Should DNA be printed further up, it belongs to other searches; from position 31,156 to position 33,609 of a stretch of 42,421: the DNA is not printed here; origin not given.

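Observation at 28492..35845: Divergent multiheme-cytochrome locus with two c-type/b-type fusion cytochromes, a tetraheme carrier and an ImcH-like protein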

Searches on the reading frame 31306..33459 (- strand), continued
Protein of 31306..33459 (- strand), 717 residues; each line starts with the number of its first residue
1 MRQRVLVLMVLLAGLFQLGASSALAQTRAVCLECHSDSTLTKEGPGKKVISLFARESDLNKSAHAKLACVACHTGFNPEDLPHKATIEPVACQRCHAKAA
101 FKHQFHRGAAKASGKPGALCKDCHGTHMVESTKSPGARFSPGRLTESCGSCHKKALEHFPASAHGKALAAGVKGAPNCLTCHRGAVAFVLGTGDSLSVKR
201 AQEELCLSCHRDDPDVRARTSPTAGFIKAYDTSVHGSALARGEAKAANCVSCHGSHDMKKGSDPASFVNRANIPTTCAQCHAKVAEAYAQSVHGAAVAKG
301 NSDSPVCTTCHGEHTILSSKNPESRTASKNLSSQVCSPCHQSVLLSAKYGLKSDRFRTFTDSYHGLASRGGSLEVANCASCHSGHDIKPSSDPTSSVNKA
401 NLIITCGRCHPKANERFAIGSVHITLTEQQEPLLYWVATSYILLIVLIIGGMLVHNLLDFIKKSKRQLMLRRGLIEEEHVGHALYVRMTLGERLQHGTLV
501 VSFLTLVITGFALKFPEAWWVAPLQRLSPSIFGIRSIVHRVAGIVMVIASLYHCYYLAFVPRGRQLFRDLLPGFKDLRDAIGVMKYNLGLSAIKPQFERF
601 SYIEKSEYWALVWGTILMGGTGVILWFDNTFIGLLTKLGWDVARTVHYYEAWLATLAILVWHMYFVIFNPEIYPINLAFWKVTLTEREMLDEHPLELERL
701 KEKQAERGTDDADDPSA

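Call 42: find_encoding_contigs(protein=P0121, flank=10000, max_places=3)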
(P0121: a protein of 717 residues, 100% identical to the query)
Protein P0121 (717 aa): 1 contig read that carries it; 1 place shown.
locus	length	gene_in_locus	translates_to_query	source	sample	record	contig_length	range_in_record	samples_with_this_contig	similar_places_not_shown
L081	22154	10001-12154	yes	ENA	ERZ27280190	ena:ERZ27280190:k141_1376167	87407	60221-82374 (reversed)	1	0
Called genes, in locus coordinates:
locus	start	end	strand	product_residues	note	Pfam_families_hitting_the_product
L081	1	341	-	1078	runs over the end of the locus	PF02384:N6_Mtase (faint), PF20473:MmeI_Mtase, PF07669:Eco57I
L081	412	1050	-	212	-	PF00702:Hydrolase, PF12710:HAD, PF13419:HAD_2, PF13242:Hydrolase_like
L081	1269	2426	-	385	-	PF13506:Glyco_transf_21, PF00535:Glycos_transf_2, PF13641:Glyco_tranf_2_3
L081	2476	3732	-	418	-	PF00375:SDF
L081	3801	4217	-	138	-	PF00190:Cupin_1 (weak), PF05899:Cupin_3 (weak), PF07883:Cupin_2, PF02311:AraC_binding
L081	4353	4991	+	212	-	PF01243:PNPOx_N, PF10590:PNP_phzG_C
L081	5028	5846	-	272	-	-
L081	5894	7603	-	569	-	PF10101:DUF2339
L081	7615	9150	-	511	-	PF03264:Cytochrom_NNT, PF14522:Cytochrome_C7 (faint), PF14537:Cytochrom_c3_2 (faint)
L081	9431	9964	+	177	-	PF22113:Mtrc-MtrF_II-IV_dom (faint), PF14522:Cytochrome_C7 (faint), PF09699:Paired_CXXCH_1 (faint), PF13435:Cytochrome_C554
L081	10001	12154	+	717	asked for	PF02085:Cytochrom_CIII (faint), PF09699:Paired_CXXCH_1 (faint), PF14537:Cytochrom_c3_2 (faint), PF14522:Cytochrome_C7 (weak), PF01292:Ni_hydr_CYTB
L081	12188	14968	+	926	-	PF09699:Paired_CXXCH_1 (faint), PF14522:Cytochrome_C7 (faint), PF14537:Cytochrom_c3_2 (faint), PF22113:Mtrc-MtrF_II-IV_dom (faint), PF01292:Ni_hydr_CYTB (faint)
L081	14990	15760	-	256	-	PF01694:Rhomboid, PF08551:DUF1751 (weak), PF20216:DUF6576 (weak)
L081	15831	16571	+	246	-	PF00293:NUDIX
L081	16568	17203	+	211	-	PF01569:PAP2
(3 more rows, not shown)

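Call 43: find_encoding_contigs(protein=P0148, flank=10000, max_places=2)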
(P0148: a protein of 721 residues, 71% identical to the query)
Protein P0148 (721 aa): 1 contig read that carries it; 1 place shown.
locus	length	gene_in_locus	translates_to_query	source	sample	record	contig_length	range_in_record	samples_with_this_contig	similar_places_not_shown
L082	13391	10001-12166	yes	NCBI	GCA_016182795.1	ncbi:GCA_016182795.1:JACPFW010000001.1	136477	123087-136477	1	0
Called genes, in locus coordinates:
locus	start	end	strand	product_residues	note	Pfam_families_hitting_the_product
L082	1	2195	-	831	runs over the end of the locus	PF00270:DEAD, PF00271:Helicase_C, PF08482:HrpB_C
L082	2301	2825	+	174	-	PF01252:Peptidase_A8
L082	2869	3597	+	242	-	PF01370:Epimerase, PF13460:NAD_binding_10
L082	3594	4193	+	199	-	PF13489:Methyltransf_23, PF08242:Methyltransf_12, PF13649:Methyltransf_25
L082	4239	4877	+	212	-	PF01243:PNPOx_N, PF10590:PNP_phzG_C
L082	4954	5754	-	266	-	-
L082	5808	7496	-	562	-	-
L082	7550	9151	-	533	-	PF03264:Cytochrom_NNT, PF14522:Cytochrome_C7 (faint)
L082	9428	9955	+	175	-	PF14522:Cytochrome_C7 (faint), PF22113:Mtrc-MtrF_II-IV_dom (faint), PF02085:Cytochrom_CIII (faint), PF13435:Cytochrome_C554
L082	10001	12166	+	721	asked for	PF02085:Cytochrom_CIII (faint), PF09699:Paired_CXXCH_1 (faint), PF14537:Cytochrom_c3_2 (faint), PF14522:Cytochrome_C7 (weak), PF01292:Ni_hydr_CYTB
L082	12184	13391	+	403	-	PF09699:Paired_CXXCH_1 (faint), PF14522:Cytochrome_C7 (faint), PF14537:Cytochrom_c3_2 (faint), PF22678:Cytochrom_c_NrfB-like (faint), PF02085:Cytochrom_CIII (weak)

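Call 44: find_encoding_contigs(protein=P0134, flank=10000, max_places=2)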
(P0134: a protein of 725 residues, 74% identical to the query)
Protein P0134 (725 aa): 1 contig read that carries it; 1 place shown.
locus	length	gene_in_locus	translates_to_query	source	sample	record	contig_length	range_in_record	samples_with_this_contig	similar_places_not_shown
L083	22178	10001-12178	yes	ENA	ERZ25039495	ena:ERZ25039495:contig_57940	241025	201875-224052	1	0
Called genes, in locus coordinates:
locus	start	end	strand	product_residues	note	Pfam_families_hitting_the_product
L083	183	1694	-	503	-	-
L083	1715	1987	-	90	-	PF14026:SCO4226-like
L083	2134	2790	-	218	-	PF09335:VTT_dom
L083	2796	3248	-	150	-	PF04307:YdjM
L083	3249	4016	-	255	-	PF22725:GFO_IDH_MocA_C3, PF02894:GFO_IDH_MocA_C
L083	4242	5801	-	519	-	PF00732:GMC_oxred_N, PF00890:FAD_binding_2 (faint), PF01266:DAO (faint), PF07992:Pyr_redox_2 (faint), PF12831:FAD_oxidored (weak), PF05199:GMC_oxred_C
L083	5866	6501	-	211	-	-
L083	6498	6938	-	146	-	-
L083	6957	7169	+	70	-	-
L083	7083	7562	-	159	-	-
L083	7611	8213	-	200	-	PF14522:Cytochrome_C7 (faint)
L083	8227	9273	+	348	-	-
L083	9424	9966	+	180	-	PF02085:Cytochrom_CIII (faint), PF22113:Mtrc-MtrF_II-IV_dom (faint), PF14522:Cytochrome_C7 (faint), PF13435:Cytochrome_C554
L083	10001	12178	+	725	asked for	PF02085:Cytochrom_CIII (faint), PF14522:Cytochrome_C7 (faint), PF14537:Cytochrom_c3_2 (faint), PF09699:Paired_CXXCH_1 (faint), PF22678:Cytochrom_c_NrfB-like (faint), PF01292:Ni_hydr_CYTB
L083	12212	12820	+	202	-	PF22678:Cytochrom_c_NrfB-like (faint), PF14522:Cytochrome_C7 (faint), PF14537:Cytochrom_c3_2 (faint)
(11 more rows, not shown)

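Call 49: predict_structure(alignment_id=A2)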
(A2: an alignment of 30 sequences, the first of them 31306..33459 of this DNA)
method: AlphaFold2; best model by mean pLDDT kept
length: 717 residues; sequences in the alignment: 30
mean_pLDDT: 63.2   pTM: 0.45
mean pLDDT of the five models: 63.2, 57.3, 55.9, 51.0, 47.3
residues with pLDDT >= 90: 11; 70-90: 246; 50-70: 308; < 50: 152
segments of 3 or more residues with pLDDT < 50: 19-26, 43-46, 74-76, 78-89, 100-118, 185-190, 221-225, 342-357, 414-434, 450-452, 477-486, 635-639, 663-683, 709-717
pLDDT, mean of each block of 10 residues (from residue 1): 78 59 48 60 49 62 57 49 41 55 44 41 61 69 76 80 83 73 53 70 77 56 56 86 86 83 85 89 90 86 84 84 81 73 42 46 62 62 78 78 70 46 33 49 53 51 59 56 47 65 70 62 64 68 75 79 74 70 63 66 59 58 55 47 57 57 43 40 55 64 58 42
secondary structure, 60 per line:
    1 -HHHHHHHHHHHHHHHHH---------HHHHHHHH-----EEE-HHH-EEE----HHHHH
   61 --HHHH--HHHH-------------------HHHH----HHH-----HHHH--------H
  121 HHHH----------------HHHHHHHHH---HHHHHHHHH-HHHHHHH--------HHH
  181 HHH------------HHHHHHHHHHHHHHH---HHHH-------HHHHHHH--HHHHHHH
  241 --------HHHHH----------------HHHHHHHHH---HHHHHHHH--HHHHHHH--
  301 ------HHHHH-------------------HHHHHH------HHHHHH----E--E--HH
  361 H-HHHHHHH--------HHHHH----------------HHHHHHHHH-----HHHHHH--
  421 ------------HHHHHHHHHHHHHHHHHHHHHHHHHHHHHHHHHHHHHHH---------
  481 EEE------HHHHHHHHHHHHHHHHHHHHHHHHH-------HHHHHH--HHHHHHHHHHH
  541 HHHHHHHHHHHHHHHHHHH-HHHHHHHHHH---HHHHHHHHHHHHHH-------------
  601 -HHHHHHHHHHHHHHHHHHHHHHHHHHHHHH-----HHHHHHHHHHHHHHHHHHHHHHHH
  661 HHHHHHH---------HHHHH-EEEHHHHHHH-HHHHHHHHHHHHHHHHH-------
elements in order (helices of 4 or more, strands of 3 or more residues): H2-18 H28-35 E41-43 E49-51 H56-60 H63-66 H69-72 H92-95 H108-111 H120-124 H141-149 H153-161 H163-169 H178-183 H196-210 H214-217 H225-231 H234-240 H249-253 H270-278 H282-289 H292-298 H307-311 H331-336 H343-348 H363-369 H378-382 H399-407 H413-418 H433-471 E481-483 H490-514 H522-527 H530-559 H561-570 H574-587 H602-631 H637-667 H677-681 E683-685 H686-692 H694-710

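Call 52: fold_search(model_id=the predicted structure, library=pdb)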
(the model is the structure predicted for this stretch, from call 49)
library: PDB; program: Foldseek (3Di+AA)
matches with E <= 10: 50; with E <= 0.001: 1
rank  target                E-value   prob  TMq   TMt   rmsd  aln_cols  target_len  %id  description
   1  1kqf_C                4.5e-04  1.00  0.24  0.70   4.6       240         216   18  FORMATE DEHYDROGENASE N FROM E. COLI (released 2002-03-15)
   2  4n4n_E                2.2e-01  0.21  0.11  0.14  22.2       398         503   18  Nitrosomonas europea HAO (released 2013-12-11)
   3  6g94_A                8.8e-01  0.97  0.16  0.56   7.0       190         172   16  Structure of E. coli hydrogenase-1 C19G variant in complex with cytochrome b (released 2018-06-13)
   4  8b4o_A                2.3e+00  0.15  0.11  0.15  10.0       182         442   12  Cryo-EM structure of cytochrome bd oxidase from C. glutamicum (released 2022-12-28)
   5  6zbc_A                2.6e+00  0.02  0.08  0.10  35.1       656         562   10  Merozoite surface protein 1 (MSP-1) from Plasmodium falciparum, main conformation (released 2021-05-19)
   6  7e1v_G                2.7e+00  0.20  0.12  0.31  12.7       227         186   13  Cryo-EM structure of apo hybrid respiratory supercomplex consisting of Mycobacterium tuberculosis complexIII and Mycob (released 2021-10-13)
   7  3zpr_B                3.2e+00  0.08  0.08  0.15  20.1       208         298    9  Thermostabilised turkey beta1 adrenergic receptor with 4-methyl-2-(piperazin-1-yl) quinoline bound (released 2013-04-03)
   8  4amj_B                3.3e+00  0.08  0.08  0.16  19.8       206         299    9  Turkey beta1 adrenergic receptor with stabilising mutations and bound biased agonist carvedilol (released 2012-05-23)
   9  8ucd_C                3.6e+00  0.30  0.16  0.39  12.3       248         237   10  Cryo-EM structure of human STEAP1 in complex with AMG 509 Fab (released 2023-11-22)
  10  7x6i_A                3.6e+00  0.02  0.11  0.11  29.2       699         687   12  Cryo-EM structure of the human TRPC5 ion channel in complex with G alpha i3 subunits, class1 (released 2023-04-26)
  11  3a68_A                4.3e+00  0.12  0.08  0.27  22.4       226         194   11  Crystal structure of plant ferritin reveals a novel metal binding site that functions as a transit site for metal tran (released 2009-12-08)
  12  8ipq_A                5.2e+00  0.05  0.07  0.10  20.0       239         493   11  Cryo-EM structure of heme transporter CydDC from Mycobacterium smegmatis in the inward facing apo state (released 2023-06-14)
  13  9hfl_C                5.2e+00  0.02  0.08  0.07  34.2       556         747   12  Cryo-EM structure of the human snRNA export complex comprising CBC-PHAX-CRM1-RanGTP and capped-RNA (released 2025-07-16)
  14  7met_B                5.4e+00  0.07  0.10  0.14  17.3       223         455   12  A. baumannii MsbA in complex with TBT1 decoupler (released 2021-10-06)
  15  9olm_A                5.4e+00  0.02  0.11  0.11  27.6       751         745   11  Structure of human TRPC3 cerebellar splice variant (isoform c) (released 2026-03-25)
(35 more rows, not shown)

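Call 53: search_solved_structures(query=A2, max_evalue=0.01, show_alignments=4)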
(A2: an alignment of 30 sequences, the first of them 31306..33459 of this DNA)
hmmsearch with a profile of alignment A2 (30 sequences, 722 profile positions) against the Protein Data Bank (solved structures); distinct sequences matched with E-value up to 0.01: 3.
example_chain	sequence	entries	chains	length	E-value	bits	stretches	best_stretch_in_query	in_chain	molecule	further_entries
28pb_A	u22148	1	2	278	6.5e-06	27.8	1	28-187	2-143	Cytochrome c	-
2ozy_A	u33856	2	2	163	0.00085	20.8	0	245-313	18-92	Cytochrome c-type protein nrfB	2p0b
6i5b_A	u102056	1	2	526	0.0045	18.4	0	91-156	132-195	Uncharacterized protein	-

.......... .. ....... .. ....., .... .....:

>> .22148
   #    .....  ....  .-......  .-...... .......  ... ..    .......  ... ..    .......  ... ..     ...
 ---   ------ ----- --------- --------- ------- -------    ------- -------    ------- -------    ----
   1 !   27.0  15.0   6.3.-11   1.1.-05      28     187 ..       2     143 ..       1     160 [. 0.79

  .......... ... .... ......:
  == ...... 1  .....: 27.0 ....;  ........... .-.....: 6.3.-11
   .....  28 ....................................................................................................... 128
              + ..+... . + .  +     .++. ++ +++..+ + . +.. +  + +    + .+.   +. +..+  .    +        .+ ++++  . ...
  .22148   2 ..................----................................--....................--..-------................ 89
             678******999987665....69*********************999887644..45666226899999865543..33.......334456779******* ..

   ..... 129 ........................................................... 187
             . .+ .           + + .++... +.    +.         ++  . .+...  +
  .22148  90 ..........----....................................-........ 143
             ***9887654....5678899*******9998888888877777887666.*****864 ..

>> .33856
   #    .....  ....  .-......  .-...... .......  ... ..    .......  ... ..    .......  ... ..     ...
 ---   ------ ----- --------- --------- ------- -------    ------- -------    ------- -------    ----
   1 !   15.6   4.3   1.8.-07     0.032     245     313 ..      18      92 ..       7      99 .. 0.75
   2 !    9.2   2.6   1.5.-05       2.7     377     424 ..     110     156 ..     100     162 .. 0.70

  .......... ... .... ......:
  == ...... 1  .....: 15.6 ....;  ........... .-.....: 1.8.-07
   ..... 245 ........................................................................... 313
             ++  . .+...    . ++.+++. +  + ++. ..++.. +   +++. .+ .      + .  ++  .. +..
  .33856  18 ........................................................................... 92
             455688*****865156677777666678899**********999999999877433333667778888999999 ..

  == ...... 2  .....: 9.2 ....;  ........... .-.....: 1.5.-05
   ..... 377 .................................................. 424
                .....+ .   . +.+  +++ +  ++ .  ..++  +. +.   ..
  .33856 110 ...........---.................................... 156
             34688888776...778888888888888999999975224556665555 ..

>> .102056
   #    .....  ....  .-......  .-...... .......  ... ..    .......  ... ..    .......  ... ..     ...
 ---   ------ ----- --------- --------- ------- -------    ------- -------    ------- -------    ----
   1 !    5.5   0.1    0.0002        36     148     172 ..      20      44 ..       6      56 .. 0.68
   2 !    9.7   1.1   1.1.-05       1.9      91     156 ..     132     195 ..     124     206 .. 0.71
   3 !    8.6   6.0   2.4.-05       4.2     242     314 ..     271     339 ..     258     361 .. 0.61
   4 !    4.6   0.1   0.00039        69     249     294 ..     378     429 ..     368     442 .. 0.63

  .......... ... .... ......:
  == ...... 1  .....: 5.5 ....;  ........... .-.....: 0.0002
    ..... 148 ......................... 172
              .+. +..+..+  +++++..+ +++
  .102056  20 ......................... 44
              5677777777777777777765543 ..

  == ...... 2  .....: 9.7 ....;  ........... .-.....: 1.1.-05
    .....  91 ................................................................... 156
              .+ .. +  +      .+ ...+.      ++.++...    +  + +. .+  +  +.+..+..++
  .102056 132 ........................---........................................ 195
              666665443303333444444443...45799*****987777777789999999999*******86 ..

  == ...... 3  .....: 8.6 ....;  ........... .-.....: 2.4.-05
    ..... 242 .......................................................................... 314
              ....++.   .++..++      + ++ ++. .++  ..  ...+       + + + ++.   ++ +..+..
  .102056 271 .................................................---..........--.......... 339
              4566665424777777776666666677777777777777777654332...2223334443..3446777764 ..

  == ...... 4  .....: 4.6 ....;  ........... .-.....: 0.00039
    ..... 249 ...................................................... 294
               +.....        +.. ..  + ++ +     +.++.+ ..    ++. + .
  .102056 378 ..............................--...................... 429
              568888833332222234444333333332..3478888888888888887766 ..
